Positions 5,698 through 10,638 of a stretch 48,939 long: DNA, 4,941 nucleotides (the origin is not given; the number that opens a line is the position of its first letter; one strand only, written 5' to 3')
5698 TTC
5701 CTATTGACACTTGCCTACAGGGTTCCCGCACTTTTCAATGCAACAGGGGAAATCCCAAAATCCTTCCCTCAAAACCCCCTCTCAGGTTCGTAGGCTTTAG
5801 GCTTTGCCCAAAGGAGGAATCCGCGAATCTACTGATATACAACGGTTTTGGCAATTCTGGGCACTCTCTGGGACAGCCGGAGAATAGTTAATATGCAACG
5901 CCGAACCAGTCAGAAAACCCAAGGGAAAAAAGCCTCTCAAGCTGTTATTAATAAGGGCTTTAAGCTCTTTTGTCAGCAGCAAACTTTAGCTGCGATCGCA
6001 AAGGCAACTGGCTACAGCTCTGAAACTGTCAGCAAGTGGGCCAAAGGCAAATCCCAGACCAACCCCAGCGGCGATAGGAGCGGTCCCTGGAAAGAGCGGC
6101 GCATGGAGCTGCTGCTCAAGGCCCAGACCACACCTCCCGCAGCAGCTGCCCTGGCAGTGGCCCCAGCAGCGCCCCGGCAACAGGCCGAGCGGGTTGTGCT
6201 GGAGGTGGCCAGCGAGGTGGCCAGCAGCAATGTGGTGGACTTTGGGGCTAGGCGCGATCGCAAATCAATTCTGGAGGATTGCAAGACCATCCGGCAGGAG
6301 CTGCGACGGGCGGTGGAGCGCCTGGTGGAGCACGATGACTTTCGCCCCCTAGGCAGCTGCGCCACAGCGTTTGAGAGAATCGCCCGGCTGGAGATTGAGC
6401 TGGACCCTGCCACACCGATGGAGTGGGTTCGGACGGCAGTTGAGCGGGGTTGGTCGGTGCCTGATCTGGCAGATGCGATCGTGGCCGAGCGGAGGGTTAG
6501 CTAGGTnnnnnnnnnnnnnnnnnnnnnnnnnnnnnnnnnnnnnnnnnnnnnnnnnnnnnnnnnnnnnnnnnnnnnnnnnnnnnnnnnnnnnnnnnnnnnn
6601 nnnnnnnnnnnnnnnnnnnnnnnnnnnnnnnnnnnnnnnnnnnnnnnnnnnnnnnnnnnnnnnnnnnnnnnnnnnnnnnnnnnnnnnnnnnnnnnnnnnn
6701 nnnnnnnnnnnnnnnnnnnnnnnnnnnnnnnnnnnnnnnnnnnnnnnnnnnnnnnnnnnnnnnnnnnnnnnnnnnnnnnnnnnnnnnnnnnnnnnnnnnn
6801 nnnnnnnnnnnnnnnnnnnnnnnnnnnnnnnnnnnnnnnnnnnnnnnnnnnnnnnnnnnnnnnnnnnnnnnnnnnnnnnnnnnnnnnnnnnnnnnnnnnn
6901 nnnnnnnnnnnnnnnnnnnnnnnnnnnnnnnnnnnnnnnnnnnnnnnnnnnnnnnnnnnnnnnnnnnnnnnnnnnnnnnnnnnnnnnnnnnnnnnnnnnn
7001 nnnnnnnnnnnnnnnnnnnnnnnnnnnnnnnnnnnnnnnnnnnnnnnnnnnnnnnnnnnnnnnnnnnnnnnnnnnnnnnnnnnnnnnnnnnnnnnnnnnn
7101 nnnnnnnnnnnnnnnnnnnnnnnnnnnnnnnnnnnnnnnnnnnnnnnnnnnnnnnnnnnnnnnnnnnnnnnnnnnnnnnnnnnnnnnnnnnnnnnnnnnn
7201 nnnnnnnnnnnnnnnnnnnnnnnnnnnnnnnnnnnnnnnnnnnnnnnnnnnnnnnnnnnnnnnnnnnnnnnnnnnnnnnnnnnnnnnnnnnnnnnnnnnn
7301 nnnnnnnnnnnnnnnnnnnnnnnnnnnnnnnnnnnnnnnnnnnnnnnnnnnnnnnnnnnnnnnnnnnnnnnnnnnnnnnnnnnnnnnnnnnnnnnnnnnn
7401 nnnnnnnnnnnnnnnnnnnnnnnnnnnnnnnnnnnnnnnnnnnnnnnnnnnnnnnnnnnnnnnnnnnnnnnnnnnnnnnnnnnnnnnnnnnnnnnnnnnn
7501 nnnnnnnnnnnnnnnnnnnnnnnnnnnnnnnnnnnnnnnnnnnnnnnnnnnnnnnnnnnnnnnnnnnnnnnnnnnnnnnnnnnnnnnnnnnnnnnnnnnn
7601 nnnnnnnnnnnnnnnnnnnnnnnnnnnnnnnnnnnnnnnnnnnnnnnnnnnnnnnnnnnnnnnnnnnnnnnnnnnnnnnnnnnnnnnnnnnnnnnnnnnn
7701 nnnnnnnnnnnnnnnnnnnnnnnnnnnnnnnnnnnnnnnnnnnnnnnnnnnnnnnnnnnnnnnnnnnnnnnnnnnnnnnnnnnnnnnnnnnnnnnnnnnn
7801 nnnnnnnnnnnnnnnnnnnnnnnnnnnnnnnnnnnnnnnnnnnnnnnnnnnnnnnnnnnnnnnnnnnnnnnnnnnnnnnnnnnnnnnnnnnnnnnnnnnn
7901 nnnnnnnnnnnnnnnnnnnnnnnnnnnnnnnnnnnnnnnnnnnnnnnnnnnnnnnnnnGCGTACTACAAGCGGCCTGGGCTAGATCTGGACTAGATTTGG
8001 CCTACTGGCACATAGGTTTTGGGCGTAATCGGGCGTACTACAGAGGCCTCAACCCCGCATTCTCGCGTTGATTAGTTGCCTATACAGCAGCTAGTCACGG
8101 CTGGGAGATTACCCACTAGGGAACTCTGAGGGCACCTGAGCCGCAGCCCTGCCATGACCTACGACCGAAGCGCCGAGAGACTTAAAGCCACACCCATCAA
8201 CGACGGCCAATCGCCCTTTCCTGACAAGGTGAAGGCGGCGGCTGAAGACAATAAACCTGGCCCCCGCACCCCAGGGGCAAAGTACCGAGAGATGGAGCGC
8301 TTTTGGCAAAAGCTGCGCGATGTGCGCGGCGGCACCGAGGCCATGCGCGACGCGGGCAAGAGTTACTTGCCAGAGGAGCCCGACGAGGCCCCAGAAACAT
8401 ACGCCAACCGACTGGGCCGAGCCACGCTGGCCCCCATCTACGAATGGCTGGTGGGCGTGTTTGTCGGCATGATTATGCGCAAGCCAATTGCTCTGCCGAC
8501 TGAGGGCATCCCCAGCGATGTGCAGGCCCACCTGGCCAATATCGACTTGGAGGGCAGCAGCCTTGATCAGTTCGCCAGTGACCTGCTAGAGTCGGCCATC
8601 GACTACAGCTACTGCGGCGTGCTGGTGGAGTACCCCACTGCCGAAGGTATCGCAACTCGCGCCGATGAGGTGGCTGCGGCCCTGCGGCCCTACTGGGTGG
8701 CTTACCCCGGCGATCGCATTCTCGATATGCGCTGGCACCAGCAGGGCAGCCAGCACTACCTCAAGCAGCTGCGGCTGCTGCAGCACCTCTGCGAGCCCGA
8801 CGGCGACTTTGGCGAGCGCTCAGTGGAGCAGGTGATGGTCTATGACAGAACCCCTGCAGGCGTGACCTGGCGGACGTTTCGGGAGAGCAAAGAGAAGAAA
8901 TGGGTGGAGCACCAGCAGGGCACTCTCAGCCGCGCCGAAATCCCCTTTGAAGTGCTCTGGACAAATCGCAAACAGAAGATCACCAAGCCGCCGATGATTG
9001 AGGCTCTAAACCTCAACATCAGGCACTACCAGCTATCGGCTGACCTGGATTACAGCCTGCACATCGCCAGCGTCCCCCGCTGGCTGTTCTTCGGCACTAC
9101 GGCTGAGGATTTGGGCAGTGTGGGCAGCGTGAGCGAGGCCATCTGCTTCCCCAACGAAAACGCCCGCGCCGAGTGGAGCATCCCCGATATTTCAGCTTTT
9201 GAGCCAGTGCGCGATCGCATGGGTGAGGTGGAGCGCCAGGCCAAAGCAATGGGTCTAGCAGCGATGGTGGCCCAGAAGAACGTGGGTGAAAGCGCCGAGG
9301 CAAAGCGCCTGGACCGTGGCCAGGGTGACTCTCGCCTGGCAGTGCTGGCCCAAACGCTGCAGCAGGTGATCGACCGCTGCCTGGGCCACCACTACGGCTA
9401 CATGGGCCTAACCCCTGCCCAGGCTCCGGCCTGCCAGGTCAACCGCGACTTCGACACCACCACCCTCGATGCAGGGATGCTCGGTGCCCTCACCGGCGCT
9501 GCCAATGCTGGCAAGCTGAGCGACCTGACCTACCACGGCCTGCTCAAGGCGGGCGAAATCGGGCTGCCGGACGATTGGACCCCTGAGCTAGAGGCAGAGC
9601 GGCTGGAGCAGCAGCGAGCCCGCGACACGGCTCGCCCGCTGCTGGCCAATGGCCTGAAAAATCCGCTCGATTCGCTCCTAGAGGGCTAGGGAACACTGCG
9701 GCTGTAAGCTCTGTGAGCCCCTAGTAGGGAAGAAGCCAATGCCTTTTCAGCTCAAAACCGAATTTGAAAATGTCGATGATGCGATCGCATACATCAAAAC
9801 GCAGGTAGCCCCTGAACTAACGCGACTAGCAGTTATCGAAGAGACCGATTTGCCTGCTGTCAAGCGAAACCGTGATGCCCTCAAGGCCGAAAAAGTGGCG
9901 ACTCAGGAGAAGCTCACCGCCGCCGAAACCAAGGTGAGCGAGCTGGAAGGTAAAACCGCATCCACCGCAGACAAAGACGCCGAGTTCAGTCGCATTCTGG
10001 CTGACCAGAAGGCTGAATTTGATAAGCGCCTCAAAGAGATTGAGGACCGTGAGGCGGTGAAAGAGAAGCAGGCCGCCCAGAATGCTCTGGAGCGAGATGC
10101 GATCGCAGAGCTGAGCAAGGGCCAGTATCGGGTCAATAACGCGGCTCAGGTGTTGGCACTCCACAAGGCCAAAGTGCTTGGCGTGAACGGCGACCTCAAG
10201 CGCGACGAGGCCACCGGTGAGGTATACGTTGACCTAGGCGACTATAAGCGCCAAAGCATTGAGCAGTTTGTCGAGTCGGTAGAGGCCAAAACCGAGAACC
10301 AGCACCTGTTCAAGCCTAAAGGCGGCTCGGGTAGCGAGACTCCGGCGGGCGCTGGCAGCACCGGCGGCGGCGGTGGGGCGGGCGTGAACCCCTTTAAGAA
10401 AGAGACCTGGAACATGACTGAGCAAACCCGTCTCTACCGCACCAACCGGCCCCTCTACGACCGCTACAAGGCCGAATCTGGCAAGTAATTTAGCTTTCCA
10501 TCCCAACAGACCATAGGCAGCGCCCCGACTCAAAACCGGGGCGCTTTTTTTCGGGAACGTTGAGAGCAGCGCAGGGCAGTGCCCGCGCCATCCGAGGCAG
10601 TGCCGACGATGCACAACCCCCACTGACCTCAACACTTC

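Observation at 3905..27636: Conserved leader motif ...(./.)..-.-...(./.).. before nearly every late operon on both strands; candidate promoter for the phage sigma factor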

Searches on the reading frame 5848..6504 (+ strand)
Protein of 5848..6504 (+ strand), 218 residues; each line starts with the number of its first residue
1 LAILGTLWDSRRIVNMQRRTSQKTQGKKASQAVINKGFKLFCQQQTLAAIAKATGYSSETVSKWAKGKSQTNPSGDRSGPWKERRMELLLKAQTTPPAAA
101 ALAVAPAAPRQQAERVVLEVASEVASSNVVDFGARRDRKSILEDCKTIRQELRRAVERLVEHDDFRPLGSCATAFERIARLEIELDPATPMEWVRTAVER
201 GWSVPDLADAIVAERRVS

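Call 6: search_protein_families(library=pfam, proteins=[window:5848-6504:+])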
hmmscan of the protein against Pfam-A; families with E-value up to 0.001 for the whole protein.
window:5848-6504:+ (218 aa): 1 family
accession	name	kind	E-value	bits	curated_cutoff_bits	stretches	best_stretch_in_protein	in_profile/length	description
PF13384.12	HTH_23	-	0.00087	19.5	24.6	0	39-66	12-39/50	Homeodomain-like domain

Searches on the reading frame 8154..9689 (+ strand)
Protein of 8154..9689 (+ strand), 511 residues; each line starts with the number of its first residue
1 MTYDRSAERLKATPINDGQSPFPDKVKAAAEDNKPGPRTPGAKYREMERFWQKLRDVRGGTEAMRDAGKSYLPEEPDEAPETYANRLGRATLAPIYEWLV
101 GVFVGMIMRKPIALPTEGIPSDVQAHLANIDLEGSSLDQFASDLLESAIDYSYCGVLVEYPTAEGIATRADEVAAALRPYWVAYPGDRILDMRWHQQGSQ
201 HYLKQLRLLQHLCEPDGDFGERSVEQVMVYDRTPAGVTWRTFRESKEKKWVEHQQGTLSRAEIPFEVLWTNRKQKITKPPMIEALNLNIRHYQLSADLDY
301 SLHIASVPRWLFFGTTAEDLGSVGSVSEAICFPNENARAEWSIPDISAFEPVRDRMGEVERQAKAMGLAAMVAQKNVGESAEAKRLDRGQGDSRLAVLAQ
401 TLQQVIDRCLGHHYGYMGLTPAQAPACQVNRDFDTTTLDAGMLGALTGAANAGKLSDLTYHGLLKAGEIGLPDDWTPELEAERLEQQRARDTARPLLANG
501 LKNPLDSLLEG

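Call 6: search_protein_families(library=pfam, proteins=[window:8154-9689:+])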
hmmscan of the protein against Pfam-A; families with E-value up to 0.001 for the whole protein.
window:8154-9689:+ (511 aa): 1 family
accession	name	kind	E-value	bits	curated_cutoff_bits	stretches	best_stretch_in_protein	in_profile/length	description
PF13264.11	DUF4055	-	3.9e-17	63.1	25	1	280-412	1-135/140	Domain of unknown function (DUF4055)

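Call 13: find_related_loci(query=window:8154-9686:+, collection=viral_contigs, flank=10000)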
Query window:8154-9686:+ (511 aa) in viral_contigs; peptide patterns used: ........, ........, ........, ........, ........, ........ (x = any residue, [..] = any of these).
9 stretches matched a pattern; 5 encode a relative of the query (tblastn E <= 1e-3); 5 distinct loci.
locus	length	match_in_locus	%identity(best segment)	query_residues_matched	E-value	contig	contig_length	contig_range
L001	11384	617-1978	43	39-492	1e-117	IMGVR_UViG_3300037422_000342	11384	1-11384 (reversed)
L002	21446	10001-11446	40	1-493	3e-108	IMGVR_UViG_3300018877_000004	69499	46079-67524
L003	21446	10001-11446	37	1-493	8e-91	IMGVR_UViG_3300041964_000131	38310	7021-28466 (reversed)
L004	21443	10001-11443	34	1-493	1e-65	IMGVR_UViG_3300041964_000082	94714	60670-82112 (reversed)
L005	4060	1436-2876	37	2-493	1e-88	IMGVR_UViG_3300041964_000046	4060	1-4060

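Call 15: find_related_loci(query=window:8154-9686:+, collection=genome_contigs, flank=10000)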
Query window:8154-9686:+ (511 aa) in genome_contigs; peptide patterns used: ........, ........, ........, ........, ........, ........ (x = any residue, [..] = any of these).
25 stretches matched a pattern; 2 encode a relative of the query (tblastn E <= 1e-3); 2 distinct loci.
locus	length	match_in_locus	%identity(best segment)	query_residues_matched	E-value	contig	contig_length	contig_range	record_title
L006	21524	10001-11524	86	1-508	0e+0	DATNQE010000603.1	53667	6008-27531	MAG TPA_asm: Trichocoleus sp. isolate SMAG_U16499 k141_116905, whole genome shotgun sequence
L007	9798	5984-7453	41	6-497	2e-118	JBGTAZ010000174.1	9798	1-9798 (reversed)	MAG: Leptolyngbyaceae cyanobacterium isolate JTS-AC85 k141_4474489, whole genome shotgun sequence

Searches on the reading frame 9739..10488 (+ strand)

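Call 6: search_protein_families(library=pfam, proteins=[window:9739-10488:+])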
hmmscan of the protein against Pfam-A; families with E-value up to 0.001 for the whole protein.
window:9739-10488:+ (249 aa): 0 families

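Call 53: search_protein_families(library=phrogs, proteins=[window:9739-10488:+], max_evalue=0.001)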
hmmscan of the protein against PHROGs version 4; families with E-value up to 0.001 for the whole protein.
window:9739-10488:+ (249 aa): 1 family
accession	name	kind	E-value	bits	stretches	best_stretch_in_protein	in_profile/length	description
phrog_206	-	head and packaging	2.3e-15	58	1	28-244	29-260/263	head scaffolding protein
